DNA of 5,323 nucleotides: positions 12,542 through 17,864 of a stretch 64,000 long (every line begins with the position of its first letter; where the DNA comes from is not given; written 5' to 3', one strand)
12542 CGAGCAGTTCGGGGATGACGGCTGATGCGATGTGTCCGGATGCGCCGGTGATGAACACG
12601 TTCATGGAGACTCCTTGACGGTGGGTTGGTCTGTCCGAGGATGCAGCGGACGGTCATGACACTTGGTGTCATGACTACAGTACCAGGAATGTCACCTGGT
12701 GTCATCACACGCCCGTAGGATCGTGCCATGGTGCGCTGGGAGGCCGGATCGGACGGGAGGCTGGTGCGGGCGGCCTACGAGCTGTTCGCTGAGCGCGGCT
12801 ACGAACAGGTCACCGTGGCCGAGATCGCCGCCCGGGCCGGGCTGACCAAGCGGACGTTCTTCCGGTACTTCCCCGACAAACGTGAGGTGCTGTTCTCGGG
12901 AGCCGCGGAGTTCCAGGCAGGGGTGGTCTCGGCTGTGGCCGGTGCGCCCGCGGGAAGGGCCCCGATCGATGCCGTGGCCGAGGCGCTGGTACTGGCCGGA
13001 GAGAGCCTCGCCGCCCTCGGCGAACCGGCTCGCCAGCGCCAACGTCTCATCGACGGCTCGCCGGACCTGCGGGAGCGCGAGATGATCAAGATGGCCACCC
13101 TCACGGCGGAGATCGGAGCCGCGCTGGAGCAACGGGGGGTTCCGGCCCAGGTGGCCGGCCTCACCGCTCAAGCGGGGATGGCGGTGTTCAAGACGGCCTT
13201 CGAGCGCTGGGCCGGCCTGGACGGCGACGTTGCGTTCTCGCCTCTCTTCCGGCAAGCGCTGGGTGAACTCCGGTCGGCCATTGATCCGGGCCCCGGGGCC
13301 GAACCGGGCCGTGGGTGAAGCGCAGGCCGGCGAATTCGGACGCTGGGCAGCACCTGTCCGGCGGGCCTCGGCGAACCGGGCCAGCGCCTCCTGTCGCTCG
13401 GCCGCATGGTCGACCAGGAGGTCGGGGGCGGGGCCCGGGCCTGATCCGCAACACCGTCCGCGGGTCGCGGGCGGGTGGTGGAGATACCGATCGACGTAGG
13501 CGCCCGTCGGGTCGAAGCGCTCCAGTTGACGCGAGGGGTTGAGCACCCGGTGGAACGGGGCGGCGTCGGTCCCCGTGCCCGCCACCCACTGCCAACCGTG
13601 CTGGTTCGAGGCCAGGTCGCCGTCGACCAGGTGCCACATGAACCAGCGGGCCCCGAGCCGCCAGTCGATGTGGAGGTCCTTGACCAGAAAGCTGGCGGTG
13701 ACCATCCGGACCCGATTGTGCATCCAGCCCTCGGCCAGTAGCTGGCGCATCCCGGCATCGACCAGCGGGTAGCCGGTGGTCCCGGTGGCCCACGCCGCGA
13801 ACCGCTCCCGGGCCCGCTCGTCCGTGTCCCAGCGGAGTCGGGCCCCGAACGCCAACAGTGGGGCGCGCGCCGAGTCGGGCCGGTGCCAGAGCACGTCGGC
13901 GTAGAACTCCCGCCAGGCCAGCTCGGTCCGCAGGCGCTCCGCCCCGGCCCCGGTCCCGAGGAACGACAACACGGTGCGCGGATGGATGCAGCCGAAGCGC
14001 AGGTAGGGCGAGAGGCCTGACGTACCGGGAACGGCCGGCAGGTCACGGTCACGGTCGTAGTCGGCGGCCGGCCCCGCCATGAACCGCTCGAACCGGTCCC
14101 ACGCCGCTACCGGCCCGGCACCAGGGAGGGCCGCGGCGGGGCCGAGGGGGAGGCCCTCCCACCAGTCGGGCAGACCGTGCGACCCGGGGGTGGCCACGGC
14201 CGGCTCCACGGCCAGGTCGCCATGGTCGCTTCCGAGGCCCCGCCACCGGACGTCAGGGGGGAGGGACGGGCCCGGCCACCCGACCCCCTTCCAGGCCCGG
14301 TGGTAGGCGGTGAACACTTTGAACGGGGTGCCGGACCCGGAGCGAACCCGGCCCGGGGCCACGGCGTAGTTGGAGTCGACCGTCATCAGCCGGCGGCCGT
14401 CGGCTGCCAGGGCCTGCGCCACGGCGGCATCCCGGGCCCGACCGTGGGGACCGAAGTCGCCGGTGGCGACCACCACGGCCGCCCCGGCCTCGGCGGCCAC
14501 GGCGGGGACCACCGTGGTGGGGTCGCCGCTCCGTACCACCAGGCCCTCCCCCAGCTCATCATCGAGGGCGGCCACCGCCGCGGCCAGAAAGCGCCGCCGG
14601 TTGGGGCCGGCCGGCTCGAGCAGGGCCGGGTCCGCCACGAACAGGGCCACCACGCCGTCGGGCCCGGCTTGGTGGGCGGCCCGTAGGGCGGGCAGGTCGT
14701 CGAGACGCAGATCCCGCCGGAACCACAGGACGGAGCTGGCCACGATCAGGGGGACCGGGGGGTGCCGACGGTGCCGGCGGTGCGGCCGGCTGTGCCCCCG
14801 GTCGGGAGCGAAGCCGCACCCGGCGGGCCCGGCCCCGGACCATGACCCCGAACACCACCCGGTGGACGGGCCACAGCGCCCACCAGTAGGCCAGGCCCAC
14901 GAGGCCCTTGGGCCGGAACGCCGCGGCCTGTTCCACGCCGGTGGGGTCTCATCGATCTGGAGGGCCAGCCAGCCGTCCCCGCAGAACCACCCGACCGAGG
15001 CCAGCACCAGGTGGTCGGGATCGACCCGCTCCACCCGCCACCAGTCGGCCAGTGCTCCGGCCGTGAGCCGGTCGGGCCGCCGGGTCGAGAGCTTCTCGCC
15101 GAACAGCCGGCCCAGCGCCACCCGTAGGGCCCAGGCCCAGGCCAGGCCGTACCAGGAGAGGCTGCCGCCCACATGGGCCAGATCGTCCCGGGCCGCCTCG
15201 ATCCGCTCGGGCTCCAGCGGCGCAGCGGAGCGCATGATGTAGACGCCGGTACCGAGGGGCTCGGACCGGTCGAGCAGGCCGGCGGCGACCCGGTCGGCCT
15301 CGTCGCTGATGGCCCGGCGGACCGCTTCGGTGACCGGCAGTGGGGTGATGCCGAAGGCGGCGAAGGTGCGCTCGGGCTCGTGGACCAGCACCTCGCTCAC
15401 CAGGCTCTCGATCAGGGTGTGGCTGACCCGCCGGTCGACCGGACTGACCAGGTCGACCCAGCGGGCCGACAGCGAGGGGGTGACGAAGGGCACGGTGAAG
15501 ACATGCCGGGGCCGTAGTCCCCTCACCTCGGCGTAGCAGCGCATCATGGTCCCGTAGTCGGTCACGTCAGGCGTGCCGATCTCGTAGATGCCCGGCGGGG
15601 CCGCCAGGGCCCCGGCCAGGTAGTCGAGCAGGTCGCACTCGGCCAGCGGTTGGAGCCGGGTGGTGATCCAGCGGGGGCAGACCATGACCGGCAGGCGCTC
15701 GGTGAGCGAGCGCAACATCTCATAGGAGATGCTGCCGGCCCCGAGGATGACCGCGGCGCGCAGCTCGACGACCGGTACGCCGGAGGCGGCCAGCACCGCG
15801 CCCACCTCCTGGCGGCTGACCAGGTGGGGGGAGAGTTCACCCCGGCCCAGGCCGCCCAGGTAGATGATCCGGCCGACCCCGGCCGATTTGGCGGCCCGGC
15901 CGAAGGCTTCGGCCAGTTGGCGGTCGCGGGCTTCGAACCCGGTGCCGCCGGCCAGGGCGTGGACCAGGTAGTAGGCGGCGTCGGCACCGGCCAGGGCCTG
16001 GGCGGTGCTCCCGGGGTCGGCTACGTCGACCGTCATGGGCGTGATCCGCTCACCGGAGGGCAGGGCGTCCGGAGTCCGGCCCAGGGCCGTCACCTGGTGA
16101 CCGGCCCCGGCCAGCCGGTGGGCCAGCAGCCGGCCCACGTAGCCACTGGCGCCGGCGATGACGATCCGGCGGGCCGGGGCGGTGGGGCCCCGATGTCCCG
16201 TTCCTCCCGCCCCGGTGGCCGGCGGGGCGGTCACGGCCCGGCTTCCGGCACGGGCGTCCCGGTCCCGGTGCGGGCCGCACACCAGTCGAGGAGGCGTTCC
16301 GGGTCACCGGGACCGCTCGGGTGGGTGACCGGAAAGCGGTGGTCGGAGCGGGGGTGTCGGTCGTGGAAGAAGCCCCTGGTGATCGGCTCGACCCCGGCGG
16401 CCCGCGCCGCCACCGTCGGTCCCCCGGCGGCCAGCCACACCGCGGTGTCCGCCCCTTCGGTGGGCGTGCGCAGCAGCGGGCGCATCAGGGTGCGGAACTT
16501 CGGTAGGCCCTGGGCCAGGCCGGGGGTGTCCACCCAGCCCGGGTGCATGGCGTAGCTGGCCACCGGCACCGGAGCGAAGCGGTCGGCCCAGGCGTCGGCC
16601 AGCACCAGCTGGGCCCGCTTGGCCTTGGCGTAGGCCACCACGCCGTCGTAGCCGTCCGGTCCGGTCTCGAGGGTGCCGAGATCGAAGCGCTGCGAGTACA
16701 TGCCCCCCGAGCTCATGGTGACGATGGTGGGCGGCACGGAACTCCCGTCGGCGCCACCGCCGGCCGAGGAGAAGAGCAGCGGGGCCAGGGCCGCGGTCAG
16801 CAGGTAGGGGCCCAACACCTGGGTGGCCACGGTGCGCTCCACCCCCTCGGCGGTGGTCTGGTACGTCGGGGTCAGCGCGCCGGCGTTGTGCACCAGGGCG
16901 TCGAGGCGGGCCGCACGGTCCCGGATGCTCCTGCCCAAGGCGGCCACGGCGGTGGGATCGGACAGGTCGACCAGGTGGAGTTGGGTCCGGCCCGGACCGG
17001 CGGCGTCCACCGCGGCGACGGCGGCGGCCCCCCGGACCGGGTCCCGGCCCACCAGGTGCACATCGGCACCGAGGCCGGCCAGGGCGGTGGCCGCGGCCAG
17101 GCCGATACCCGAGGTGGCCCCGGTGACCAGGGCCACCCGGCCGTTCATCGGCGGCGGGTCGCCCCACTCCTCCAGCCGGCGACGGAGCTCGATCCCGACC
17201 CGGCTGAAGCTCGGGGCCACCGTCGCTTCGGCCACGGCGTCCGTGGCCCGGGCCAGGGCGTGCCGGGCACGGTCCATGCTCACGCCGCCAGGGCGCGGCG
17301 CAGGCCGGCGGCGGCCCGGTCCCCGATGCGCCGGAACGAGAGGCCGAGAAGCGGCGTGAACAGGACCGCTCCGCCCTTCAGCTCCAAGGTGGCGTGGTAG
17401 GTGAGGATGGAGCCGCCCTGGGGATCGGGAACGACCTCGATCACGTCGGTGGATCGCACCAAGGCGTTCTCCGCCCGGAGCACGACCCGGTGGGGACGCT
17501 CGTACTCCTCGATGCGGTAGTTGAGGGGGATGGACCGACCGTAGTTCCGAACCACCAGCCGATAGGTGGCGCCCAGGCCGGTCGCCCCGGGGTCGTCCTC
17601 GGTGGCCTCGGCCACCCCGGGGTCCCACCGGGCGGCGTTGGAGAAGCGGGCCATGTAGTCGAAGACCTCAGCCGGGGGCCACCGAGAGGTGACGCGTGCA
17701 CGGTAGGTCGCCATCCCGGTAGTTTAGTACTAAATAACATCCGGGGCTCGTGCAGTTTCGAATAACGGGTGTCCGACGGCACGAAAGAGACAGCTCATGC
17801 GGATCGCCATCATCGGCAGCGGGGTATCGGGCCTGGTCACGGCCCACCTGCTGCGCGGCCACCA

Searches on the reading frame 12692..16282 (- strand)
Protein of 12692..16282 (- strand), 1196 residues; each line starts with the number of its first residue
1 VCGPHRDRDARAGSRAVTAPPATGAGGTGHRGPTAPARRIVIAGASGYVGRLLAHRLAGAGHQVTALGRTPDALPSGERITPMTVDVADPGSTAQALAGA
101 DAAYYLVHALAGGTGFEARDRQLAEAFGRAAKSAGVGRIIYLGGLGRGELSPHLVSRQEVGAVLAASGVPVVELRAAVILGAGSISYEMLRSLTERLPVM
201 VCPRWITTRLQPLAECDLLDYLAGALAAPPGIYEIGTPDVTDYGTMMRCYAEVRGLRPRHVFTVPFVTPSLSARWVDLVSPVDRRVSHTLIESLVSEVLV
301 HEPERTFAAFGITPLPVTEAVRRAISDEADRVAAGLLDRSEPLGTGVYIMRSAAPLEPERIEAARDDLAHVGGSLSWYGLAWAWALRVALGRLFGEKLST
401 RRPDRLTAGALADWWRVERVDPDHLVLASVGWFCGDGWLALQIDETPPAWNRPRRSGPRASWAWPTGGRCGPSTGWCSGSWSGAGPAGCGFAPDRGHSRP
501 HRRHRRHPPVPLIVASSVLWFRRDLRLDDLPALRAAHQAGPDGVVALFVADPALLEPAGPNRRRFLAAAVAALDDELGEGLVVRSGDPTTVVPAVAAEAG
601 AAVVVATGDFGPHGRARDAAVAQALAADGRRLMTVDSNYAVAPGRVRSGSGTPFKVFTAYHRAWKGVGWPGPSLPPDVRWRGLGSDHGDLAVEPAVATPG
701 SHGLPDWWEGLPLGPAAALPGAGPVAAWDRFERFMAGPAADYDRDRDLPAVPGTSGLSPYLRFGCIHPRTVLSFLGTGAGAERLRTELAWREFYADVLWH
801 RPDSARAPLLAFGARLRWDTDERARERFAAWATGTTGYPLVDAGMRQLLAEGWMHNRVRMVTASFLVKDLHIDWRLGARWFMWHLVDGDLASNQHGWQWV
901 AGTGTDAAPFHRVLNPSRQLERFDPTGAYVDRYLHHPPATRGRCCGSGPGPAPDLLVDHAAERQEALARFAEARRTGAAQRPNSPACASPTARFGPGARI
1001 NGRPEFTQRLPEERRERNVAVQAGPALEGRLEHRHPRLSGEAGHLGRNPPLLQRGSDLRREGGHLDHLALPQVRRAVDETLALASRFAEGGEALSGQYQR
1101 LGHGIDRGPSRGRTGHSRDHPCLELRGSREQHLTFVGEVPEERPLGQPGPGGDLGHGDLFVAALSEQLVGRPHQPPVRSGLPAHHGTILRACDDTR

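Call 6: search_protein_families(library=pfam, proteins=[window:12692-16282:-])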
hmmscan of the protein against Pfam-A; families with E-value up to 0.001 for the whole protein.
window:12692-16282:- (1196 aa): 7 families
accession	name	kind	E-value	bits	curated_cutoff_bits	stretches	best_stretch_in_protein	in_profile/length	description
PF03441.19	FAD_binding_7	-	1.2e-61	208.1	27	1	786-935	3-151/203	FAD binding domain of DNA photolyase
PF00875.24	DNA_photolyase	-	2.4e-39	135.3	26.6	1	517-666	1-154/164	DNA photolyase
PF13460.12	NAD_binding_10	-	7.7e-17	62.2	27.2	1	44-165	1-122/184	NAD(P)H-binding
PF11066.14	DUF2867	-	7.7e-08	33.2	27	1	360-447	20-104/142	Protein of unknown function (DUF2867)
PF01370.27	Epimerase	-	1.5e-07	31.5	20.9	1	40-114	1-74/240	NAD dependent epimerase/dehydratase family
PF05368.20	NmrA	-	7.6e-06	26.2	27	1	38-141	3-104/298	NmrA-like family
PF00106.31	adh_short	-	0.00077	19.4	26.6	0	40-117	3-88/195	short chain dehydrogenase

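Call 25: search_protein_families(library=ncbifam, proteins=[window:12692-16282:-], max_evalue=0.01)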
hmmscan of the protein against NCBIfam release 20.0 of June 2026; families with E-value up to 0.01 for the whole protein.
window:12692-16282:- (1196 aa): 20 families
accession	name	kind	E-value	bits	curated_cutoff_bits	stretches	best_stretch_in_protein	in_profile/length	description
TIGR03556.1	photolyase_8HDF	exception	3.7e-86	289.9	884.6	1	518-934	4-424/471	deoxyribodipyrimidine photo-lyase, 8-HDF type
NF007955.0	PRK10674.1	equivalog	6e-83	279.3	506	2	724-936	205-422/472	deoxyribodipyrimidine photo-lyase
TIGR02766.1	crypt_chrom_pln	subfamily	5.9e-53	180.3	603.85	1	517-934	2-428/480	cryptochrome photoreceptor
TIGR02765.1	crypto_DASH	subfamily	6e-53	180.3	317.05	2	755-934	246-428/431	DASH family cryptochrome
NF005467.0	PRK07060.1-5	equivalog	4.4e-07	29.7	360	1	37-129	9-103/245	SDR family oxidoreductase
NF058621.1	DiazavRedAvaA7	equivalog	7.2e-05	22.6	400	1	39-111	2-73/304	3-diazoavenalumate denitrifying reductase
TIGR00591.1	phr2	superfamily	7.8e-05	22.2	550.05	1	723-862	224-373/453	deoxyribodipyrimidine photo-lyase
NF006073.0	PRK08219.1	equivalog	0.00068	19.4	218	1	40-109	6-78/227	SDR family oxidoreductase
NF006119.0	PRK08264.1-5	subfamily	0.00073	19.1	249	1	38-105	7-74/233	SDR family oxidoreductase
NF005753.0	PRK07577.1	equivalog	0.00095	18.8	310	1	37-103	3-66/237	SDR family oxidoreductase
TIGR03466.1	HpnA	hypoth_equivalog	0.001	18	367.65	1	40-142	3-111/327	hopanoid-associated sugar epimerase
NF005474.0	PRK07074.1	equivalog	0.0011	18.7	361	1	38-115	4-87/259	SDR family oxidoreductase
NF042422.1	oxyalk_red_OleD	equivalog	0.0013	18.1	580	1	39-141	2-107/329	2-alkyl-3-oxoalkanoate reductase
NF005495.0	PRK07109.1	subfamily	0.0015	17.8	264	1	37-76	8-47/334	SDR family oxidoreductase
NF006565.0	PRK09072.1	equivalog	0.0016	18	238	1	38-77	6-45/265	SDR family oxidoreductase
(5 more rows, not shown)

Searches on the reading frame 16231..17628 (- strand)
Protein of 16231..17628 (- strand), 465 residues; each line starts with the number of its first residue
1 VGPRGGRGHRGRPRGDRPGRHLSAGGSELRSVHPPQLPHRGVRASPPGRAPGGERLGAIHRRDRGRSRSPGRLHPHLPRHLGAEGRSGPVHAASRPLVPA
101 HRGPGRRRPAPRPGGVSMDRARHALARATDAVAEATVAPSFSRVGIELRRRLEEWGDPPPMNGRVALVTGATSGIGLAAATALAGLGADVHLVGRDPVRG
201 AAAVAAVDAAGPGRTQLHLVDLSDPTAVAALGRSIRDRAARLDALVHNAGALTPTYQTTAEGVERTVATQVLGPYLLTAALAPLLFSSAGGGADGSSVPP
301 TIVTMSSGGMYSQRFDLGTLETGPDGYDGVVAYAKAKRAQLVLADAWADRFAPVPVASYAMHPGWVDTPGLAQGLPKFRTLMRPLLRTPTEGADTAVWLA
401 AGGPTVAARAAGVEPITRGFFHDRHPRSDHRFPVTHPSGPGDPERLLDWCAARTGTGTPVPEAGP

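Call 59: search_protein_families(library=pfam, proteins=[window:16231-17628:-], max_evalue=0.01)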
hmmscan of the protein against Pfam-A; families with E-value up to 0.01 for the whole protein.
window:16231-17628:- (465 aa): 5 families
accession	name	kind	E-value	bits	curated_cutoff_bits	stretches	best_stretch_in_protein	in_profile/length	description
PF00106.31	adh_short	-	1.2e-24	87.3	26.6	1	164-291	1-129/195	short chain dehydrogenase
PF13561.12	adh_short_C2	-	8.2e-19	68.6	27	1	170-400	1-217/236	Enoyl-(Acyl carrier protein) reductase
PF01370.27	Epimerase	-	9.4e-09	35.5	20.9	1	166-351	1-160/240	NAD dependent epimerase/dehydratase family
PF08659.16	KR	-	9.8e-08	32.6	22.6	1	166-289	3-137/180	KR domain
PF00296.26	Bac_luciferase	-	0.00045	20.1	27.9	1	177-266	61-151/314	Luciferase-like monooxygenase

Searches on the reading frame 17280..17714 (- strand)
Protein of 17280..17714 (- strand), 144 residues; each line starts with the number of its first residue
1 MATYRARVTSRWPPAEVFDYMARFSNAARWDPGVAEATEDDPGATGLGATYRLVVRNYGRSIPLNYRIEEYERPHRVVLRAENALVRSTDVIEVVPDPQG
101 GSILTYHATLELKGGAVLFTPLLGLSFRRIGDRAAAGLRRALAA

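Call 6: search_protein_families(library=pfam, proteins=[window:17280-17714:-])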
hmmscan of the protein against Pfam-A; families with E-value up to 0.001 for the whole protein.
window:17280-17714:- (144 aa): 1 family
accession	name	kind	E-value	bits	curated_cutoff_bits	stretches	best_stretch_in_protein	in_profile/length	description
PF10604.15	Polyketide_cyc2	-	1e-16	62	27.4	1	1-142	1-141/142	Polyketide cyclase / dehydrase and lipid transport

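Call 25: search_protein_families(library=ncbifam, proteins=[window:17280-17714:-], max_evalue=0.01)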
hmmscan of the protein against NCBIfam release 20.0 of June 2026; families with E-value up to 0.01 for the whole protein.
window:17280-17714:- (144 aa): 2 families
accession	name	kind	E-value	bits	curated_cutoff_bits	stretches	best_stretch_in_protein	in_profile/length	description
NF047960.1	TA_Rv0910_toxin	equivalog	3e-10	40.2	100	1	1-134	1-131/141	type II toxin-antitoxin system Rv0910 family toxin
NF047582.1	LIC13081_fam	equivalog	6.2e-05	23.2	185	1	15-113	15-110/154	LIC13081 family protein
